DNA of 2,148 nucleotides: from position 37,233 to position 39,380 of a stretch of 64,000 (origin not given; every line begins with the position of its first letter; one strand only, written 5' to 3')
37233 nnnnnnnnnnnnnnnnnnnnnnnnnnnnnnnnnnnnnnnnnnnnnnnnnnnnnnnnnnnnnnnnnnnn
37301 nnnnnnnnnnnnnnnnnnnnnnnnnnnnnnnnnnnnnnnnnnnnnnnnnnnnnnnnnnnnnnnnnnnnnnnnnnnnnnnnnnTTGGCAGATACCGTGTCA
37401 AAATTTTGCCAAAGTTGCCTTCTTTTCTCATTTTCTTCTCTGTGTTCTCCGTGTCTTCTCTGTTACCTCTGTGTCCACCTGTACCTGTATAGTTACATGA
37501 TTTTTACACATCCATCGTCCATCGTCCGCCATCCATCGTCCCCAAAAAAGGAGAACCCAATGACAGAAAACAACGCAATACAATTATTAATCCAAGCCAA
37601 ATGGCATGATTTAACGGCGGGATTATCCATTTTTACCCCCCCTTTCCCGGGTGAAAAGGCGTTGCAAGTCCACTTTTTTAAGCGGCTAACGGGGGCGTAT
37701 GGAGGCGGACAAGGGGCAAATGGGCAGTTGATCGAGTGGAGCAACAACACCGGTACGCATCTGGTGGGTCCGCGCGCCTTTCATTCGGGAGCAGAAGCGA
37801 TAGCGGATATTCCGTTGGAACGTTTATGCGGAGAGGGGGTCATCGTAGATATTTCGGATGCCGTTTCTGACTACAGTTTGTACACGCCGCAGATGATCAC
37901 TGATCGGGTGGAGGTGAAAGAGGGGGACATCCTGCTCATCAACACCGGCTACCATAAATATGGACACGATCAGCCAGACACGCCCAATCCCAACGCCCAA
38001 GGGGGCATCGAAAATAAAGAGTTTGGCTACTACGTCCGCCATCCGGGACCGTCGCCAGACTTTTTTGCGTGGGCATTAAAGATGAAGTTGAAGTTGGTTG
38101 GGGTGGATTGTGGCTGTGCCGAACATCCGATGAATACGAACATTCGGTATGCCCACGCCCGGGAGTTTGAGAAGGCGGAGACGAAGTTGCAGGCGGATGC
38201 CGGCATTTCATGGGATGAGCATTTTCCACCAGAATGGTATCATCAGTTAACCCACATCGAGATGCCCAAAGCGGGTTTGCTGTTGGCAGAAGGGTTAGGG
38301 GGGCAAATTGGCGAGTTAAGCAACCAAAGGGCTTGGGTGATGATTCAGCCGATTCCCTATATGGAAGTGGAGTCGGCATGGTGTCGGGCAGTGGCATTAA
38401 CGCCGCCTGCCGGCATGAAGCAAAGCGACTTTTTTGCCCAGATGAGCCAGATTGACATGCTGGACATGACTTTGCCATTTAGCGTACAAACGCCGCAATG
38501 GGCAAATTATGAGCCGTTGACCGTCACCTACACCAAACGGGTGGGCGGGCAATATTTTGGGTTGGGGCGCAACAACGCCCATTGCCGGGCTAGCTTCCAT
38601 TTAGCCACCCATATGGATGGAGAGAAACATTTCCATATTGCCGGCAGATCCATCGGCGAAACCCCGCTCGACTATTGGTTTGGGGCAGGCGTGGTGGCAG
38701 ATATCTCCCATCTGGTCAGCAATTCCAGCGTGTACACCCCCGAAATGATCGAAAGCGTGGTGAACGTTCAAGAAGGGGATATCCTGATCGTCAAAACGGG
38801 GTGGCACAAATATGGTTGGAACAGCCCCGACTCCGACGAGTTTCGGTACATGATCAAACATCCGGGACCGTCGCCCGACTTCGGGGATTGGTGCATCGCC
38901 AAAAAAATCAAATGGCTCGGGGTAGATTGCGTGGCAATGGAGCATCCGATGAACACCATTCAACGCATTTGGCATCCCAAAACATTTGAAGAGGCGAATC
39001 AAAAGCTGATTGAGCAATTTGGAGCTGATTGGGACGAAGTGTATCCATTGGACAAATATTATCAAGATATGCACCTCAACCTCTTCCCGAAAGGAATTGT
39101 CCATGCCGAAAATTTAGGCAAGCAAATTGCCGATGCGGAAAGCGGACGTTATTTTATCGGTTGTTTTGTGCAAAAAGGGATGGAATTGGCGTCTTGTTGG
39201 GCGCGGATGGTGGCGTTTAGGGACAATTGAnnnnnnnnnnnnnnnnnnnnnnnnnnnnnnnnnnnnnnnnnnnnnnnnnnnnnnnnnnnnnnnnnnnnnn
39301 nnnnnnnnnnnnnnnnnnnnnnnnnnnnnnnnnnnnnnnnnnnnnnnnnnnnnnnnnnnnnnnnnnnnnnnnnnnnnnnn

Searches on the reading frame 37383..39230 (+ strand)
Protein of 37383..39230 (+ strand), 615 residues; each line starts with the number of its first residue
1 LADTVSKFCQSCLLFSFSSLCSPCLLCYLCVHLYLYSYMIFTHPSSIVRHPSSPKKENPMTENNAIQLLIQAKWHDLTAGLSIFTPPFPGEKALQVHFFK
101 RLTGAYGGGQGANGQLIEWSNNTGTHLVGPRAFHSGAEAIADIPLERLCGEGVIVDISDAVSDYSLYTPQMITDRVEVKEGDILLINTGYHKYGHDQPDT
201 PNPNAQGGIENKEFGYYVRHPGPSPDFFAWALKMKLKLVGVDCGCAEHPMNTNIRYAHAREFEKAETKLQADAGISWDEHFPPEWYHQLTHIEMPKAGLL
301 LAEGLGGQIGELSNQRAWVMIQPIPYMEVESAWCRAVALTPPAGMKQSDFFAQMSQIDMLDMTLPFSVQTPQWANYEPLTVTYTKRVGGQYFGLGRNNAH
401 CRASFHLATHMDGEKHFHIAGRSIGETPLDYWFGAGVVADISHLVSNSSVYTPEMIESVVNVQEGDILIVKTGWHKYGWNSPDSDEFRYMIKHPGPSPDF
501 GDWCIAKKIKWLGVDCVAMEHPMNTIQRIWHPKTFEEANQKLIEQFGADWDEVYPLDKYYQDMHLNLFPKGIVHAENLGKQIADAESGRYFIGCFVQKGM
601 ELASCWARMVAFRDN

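Call 21: search_protein_families(library=pfam, proteins=[window:37383-39230:+], max_evalue=0.0001)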
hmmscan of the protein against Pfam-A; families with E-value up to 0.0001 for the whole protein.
window:37383-39230:+ (615 aa): 1 family
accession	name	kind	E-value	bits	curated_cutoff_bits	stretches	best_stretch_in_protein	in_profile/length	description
PF04199.19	Cyclase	-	5e-54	182.8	23.1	2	361-521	2-142/142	Putative cyclase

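Call 67: search_protein_families(library=ncbifam, proteins=[window:37383-39230:+], max_evalue=0.001)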
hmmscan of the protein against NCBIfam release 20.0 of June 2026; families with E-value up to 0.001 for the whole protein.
window:37383-39230:+ (615 aa): 1 family
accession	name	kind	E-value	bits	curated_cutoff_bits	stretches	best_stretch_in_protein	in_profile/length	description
TIGR03035.1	trp_arylform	equivalog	3.6e-13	50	223.05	2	73-189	1-109/206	arylformamidase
